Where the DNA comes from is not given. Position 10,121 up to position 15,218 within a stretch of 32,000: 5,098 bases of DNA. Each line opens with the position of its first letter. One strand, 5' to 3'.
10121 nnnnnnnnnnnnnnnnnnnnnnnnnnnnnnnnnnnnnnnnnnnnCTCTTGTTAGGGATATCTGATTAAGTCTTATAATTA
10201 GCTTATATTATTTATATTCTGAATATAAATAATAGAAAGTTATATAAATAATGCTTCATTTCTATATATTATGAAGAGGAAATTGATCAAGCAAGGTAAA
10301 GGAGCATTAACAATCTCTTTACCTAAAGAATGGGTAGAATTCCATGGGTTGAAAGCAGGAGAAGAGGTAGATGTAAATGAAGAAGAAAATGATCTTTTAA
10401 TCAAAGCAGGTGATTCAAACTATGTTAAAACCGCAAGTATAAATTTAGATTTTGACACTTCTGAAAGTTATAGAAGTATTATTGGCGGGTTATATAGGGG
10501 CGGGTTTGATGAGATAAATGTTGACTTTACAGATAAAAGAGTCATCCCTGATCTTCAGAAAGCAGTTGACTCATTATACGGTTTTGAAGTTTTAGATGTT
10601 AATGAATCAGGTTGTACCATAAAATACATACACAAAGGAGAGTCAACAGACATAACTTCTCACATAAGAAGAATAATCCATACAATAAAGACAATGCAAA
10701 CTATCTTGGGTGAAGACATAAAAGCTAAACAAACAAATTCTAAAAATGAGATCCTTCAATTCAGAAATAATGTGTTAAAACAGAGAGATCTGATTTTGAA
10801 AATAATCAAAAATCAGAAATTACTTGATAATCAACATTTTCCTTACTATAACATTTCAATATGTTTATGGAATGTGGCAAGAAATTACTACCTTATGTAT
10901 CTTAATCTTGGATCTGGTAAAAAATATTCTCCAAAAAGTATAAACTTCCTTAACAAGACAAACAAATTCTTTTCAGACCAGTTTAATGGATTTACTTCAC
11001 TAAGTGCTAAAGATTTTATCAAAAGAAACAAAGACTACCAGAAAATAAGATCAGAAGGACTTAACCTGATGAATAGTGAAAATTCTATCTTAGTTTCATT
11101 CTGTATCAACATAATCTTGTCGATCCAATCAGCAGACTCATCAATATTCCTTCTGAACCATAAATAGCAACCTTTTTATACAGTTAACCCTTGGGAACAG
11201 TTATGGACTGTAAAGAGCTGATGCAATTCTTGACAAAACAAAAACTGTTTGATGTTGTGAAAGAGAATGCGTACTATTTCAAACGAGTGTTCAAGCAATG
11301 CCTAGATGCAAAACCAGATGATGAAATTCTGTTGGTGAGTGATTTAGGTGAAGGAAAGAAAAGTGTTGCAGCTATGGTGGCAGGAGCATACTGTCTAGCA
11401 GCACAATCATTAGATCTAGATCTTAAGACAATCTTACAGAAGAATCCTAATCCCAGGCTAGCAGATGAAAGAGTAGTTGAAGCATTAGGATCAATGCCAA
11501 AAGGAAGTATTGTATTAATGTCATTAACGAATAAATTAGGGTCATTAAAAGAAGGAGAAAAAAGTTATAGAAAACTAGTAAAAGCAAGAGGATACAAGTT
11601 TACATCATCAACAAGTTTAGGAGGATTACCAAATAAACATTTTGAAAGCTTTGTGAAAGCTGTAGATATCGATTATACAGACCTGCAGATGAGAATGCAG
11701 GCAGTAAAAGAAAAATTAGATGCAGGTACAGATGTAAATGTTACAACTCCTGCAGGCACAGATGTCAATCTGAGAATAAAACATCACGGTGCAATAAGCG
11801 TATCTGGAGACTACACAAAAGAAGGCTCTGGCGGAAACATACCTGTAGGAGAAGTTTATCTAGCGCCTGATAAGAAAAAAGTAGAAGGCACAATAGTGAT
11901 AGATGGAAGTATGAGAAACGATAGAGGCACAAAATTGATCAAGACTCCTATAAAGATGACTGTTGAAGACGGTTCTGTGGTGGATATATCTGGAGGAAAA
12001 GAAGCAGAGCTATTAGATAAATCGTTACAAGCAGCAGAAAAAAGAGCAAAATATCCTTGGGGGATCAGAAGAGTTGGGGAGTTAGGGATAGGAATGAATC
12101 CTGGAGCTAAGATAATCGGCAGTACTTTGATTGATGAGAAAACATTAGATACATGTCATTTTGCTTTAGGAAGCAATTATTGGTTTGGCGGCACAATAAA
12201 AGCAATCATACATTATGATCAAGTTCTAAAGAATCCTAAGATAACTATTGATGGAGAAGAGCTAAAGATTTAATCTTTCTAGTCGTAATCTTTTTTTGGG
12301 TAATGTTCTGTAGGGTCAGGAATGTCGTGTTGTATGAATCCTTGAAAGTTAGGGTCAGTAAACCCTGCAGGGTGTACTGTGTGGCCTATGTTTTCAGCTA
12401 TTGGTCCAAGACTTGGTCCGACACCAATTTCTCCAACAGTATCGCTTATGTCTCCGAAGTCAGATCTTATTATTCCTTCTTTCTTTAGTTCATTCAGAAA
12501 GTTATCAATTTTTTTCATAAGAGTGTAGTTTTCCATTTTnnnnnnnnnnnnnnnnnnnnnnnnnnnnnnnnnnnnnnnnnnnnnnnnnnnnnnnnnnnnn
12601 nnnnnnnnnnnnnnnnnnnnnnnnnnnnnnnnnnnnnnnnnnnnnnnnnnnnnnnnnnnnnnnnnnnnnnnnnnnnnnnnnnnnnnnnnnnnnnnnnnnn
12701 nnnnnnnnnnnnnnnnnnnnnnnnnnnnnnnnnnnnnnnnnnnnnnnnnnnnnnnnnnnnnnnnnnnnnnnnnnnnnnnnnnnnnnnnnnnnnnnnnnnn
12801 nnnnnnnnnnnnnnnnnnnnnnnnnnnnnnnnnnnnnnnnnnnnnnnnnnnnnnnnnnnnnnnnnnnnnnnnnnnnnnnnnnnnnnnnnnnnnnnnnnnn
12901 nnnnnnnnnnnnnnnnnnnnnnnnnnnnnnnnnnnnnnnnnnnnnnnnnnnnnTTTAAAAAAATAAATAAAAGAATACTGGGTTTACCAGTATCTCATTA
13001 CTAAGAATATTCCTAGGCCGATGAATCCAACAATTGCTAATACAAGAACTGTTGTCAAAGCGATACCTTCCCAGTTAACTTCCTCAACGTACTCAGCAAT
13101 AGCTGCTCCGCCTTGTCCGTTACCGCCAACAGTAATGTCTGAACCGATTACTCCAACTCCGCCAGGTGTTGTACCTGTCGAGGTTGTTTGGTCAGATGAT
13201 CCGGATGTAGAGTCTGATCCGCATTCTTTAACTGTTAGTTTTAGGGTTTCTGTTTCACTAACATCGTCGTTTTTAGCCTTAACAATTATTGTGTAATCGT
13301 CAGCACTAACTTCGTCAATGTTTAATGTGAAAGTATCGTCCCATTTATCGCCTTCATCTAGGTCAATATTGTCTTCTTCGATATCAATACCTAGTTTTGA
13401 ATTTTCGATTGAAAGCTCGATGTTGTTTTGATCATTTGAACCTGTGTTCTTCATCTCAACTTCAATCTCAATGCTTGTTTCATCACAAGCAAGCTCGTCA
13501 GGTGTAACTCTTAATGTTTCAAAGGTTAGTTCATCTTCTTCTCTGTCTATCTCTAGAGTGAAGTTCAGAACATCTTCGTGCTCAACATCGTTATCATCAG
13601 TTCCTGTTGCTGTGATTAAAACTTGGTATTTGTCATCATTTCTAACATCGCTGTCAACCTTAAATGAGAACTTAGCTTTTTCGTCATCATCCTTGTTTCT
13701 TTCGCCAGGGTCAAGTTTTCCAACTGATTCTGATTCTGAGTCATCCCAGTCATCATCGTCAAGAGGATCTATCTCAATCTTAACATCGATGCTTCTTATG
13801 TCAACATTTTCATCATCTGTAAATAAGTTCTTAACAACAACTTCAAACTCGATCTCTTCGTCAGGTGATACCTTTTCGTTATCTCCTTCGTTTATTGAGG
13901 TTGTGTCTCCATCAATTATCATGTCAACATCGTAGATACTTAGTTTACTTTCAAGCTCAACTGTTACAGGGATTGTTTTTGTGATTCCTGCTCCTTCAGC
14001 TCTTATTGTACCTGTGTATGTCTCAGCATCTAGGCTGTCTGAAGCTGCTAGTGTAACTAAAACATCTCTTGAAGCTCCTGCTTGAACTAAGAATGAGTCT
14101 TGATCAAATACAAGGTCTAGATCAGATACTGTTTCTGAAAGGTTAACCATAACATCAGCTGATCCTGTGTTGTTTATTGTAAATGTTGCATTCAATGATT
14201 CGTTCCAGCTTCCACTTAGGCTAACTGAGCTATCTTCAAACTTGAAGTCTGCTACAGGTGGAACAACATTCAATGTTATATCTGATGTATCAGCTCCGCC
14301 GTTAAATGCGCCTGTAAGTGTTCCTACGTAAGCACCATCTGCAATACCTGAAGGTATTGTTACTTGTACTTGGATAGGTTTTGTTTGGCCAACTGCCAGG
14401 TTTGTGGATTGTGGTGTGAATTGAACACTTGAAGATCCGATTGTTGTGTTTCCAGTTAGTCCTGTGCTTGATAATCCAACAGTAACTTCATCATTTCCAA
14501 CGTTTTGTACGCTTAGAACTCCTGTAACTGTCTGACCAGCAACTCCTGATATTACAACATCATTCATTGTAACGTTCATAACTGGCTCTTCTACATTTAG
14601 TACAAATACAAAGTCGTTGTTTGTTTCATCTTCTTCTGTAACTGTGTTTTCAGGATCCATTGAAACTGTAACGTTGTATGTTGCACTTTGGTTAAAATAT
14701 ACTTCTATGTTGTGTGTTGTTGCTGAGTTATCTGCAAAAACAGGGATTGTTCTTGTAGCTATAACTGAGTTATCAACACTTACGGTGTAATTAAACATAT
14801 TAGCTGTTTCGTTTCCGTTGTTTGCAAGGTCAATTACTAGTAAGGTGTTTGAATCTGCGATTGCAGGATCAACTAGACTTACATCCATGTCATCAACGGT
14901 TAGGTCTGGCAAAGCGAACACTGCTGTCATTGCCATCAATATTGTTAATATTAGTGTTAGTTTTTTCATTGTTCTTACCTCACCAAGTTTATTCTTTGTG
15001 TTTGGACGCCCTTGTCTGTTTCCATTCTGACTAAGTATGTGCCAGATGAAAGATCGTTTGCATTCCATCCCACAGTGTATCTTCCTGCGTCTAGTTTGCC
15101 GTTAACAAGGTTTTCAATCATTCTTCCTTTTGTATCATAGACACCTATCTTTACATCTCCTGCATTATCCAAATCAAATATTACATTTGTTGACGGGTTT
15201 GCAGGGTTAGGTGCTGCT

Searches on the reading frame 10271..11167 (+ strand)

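Call 64: search_protein_families(library=pfam, proteins=[window:10271-11167:+], max_evalue=0.001)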
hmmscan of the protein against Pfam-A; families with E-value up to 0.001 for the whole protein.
window:10271-11167:+ (298 aa): 1 family
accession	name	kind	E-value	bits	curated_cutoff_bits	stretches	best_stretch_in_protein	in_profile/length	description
PF04014.23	MazE_antitoxin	-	1.2e-06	28.8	24.7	1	7-46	2-42/48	Antidote-toxin recognition MazE, bacterial antitoxin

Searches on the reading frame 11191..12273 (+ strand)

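Call 64: search_protein_families(library=pfam, proteins=[window:11191-12273:+], max_evalue=0.001)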
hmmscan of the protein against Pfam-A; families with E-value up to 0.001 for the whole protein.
window:11191-12273:+ (360 aa): 1 family
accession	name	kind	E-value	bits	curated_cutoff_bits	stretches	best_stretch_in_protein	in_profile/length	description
PF02073.20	Peptidase_M29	-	5.1e-16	58.9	27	1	166-332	189-352/406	Thermophilic metalloprotease (M29)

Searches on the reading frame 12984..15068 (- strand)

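Call 64: search_protein_families(library=pfam, proteins=[window:12984-15068:-], max_evalue=0.001)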
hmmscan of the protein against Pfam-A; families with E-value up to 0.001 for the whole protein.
window:12984-15068:- (694 aa): 3 families
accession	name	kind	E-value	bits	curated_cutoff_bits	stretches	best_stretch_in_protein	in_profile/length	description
PF07705.17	CARDB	-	1.3e-12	48.2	22.7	1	54-153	2-99/101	CARDB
PF22067.2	Cep192_D3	-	3.4e-05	24.3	27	0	281-348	8-75/99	Cep192 domain 3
PF22544.2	HYDIN_VesB_CFA65-like_Ig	-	0.00027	21.5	25.5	0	170-259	9-90/100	HYDIN/CFA65/VesB-like, Ig-like domain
